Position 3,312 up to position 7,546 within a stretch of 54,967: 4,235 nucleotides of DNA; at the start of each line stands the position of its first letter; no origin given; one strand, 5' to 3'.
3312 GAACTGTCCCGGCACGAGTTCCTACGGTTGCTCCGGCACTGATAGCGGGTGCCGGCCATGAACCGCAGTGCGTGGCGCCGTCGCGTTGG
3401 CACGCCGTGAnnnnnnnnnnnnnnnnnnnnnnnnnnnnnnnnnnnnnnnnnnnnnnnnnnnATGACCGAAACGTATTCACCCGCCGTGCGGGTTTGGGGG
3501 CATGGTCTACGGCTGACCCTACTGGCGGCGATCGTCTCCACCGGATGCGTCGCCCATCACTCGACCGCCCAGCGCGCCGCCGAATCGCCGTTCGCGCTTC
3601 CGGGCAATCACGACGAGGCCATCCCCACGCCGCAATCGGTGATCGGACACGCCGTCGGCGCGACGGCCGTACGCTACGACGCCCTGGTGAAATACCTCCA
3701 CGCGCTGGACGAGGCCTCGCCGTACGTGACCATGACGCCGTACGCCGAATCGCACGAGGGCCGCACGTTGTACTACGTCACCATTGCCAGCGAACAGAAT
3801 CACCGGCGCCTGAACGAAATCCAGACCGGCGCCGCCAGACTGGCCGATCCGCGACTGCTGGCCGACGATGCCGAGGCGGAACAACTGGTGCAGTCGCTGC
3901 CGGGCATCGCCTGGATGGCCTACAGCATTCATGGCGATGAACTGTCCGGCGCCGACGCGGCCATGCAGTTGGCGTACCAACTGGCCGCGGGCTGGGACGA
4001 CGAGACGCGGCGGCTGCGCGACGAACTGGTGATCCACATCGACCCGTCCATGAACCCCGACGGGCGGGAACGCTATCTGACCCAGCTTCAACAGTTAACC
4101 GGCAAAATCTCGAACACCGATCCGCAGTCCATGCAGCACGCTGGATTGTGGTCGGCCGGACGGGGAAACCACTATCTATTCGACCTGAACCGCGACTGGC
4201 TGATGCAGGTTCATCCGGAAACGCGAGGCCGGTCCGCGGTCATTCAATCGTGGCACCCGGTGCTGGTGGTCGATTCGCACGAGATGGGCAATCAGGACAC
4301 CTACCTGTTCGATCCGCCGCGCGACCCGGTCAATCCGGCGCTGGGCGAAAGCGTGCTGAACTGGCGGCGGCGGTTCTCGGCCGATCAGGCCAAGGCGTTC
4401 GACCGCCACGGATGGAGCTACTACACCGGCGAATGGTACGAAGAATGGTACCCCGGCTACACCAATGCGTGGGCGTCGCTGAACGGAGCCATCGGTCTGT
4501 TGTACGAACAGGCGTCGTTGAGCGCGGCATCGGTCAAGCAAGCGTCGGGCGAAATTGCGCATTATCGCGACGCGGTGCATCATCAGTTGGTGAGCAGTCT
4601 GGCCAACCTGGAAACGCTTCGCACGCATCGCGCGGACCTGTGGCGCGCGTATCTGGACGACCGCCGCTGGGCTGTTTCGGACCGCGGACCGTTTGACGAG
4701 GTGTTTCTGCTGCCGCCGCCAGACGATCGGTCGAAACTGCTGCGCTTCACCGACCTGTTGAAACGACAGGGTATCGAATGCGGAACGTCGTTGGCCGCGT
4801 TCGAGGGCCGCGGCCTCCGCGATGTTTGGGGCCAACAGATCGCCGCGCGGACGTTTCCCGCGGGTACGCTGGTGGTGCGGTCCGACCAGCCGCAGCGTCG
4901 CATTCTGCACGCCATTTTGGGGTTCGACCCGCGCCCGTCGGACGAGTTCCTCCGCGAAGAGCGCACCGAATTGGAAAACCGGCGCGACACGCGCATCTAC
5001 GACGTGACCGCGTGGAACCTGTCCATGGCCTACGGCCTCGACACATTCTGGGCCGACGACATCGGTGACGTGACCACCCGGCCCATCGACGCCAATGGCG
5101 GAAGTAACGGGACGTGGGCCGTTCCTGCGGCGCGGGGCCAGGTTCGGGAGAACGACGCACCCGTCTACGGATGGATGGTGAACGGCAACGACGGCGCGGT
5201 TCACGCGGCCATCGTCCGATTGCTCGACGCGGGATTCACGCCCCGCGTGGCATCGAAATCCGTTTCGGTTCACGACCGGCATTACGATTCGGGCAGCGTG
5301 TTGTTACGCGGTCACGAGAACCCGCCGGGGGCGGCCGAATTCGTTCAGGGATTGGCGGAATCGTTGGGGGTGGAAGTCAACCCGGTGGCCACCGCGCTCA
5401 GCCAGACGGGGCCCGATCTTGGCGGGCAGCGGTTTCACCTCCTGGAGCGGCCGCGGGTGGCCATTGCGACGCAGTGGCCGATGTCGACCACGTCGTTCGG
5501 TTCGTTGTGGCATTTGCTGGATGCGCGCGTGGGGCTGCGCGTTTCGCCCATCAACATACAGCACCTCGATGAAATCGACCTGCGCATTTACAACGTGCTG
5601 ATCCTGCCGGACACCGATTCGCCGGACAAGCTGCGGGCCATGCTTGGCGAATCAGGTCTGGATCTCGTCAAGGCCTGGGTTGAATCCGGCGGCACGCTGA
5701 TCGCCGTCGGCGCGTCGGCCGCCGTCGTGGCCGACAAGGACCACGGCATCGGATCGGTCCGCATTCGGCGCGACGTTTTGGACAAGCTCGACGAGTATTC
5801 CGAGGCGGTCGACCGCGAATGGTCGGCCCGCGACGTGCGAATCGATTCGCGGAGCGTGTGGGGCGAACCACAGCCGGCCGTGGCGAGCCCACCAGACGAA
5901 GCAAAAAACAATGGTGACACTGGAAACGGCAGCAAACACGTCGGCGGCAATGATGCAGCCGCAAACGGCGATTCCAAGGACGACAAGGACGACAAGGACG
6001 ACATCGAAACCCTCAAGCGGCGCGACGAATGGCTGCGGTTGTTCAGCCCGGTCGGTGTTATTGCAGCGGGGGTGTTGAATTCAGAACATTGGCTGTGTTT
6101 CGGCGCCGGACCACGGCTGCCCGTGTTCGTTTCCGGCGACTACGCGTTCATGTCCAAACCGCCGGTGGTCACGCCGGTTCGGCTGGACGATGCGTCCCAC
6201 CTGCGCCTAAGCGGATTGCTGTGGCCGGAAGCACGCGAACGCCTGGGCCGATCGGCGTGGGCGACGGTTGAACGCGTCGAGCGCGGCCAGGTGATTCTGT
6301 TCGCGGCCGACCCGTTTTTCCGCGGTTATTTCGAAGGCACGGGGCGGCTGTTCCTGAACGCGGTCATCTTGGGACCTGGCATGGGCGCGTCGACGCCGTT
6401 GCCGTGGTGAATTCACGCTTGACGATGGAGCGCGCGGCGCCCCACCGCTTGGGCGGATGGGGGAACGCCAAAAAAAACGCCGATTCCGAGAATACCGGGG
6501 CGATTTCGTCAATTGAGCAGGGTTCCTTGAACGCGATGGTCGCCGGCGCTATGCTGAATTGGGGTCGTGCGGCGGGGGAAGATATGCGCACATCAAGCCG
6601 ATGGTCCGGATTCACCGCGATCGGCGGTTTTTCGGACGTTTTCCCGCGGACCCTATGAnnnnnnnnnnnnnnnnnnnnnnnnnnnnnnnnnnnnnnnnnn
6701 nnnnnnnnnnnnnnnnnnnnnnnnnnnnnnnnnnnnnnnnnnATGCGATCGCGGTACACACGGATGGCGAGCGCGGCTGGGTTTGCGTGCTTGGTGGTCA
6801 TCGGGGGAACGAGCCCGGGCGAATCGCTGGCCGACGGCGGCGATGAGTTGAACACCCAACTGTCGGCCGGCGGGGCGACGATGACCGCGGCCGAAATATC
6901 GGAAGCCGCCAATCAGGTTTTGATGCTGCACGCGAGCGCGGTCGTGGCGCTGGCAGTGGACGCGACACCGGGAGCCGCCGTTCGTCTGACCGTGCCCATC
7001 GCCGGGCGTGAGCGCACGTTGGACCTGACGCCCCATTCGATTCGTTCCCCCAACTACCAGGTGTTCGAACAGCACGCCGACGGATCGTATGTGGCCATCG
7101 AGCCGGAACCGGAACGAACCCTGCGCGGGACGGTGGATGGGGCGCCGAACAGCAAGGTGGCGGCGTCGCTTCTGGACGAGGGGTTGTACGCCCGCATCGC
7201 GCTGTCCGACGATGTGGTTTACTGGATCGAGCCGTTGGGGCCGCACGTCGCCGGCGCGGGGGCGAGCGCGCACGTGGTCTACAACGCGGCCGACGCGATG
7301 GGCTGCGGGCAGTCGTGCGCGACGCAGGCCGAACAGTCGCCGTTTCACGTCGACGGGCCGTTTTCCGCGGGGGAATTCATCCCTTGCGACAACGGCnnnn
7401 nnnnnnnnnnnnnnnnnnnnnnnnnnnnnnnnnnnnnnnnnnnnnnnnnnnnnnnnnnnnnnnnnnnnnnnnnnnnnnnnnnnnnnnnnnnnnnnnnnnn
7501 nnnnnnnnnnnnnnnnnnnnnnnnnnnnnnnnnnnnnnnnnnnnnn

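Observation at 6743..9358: Bacterial reprolysin/ADAM-like metalloprotease with disintegrin-like CGDGVV..EECD modules, Cys-rich repeats and a dockerin-like tail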

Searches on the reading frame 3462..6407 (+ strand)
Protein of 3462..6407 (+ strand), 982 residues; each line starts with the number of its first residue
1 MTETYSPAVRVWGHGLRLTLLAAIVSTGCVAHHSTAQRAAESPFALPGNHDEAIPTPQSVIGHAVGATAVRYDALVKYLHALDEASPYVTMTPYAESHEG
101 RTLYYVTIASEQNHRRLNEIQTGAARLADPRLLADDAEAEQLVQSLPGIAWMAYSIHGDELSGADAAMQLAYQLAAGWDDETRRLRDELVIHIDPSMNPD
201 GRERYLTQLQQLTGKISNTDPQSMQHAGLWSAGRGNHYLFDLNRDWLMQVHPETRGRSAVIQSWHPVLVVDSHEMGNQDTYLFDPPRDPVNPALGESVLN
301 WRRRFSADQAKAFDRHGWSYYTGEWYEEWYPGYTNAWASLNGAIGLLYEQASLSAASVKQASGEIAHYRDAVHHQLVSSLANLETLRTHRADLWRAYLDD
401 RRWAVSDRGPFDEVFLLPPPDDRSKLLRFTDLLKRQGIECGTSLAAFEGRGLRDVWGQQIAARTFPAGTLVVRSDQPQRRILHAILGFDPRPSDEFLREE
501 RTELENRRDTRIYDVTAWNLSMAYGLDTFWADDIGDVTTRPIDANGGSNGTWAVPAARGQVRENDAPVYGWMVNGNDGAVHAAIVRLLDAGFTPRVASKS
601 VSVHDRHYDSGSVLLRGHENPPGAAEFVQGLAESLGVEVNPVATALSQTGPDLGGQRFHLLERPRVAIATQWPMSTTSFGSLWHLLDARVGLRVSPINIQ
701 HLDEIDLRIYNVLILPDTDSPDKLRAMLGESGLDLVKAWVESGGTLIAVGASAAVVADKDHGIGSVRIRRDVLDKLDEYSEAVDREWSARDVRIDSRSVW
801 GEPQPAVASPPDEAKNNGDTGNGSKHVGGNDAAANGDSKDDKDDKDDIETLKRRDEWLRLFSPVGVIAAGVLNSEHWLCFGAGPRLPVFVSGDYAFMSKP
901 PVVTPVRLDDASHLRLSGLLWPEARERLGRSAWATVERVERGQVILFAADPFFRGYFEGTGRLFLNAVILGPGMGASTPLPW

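Call 3: search_protein_families(library=pfam, proteins=[window:3462-6407:+], max_evalue=1)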
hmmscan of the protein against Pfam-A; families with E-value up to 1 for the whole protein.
window:3462-6407:+ (982 aa): 1 family
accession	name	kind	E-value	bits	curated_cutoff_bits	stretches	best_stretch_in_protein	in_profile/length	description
PF00246.29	Peptidase_M14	-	6e-17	62.6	21.6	1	76-250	2-137/286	Zinc carboxypeptidase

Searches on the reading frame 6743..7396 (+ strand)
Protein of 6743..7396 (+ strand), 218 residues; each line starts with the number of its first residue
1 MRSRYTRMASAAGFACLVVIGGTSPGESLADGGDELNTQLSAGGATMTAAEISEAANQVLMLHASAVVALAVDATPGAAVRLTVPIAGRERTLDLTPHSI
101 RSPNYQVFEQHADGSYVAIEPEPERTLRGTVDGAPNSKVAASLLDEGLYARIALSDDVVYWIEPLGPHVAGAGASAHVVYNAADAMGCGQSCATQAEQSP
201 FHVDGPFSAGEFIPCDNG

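Call 6: search_protein_families(library=pfam, proteins=[window:6743-7396:+], max_evalue=10)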
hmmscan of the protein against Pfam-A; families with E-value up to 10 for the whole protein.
seq(218 aa): 1 family
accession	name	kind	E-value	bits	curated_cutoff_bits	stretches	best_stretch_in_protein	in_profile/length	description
PF18537.6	CODH_A_N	-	0.21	12.1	32.2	1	34-56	58-80/83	Carbon monoxide dehydrogenase subunit alpha N-terminal domain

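Call 7: search_protein_families(library=ncbifam, proteins=[window:6743-7396:+], max_evalue=10)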
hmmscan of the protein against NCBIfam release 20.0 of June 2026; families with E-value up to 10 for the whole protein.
seq(218 aa): 0 families
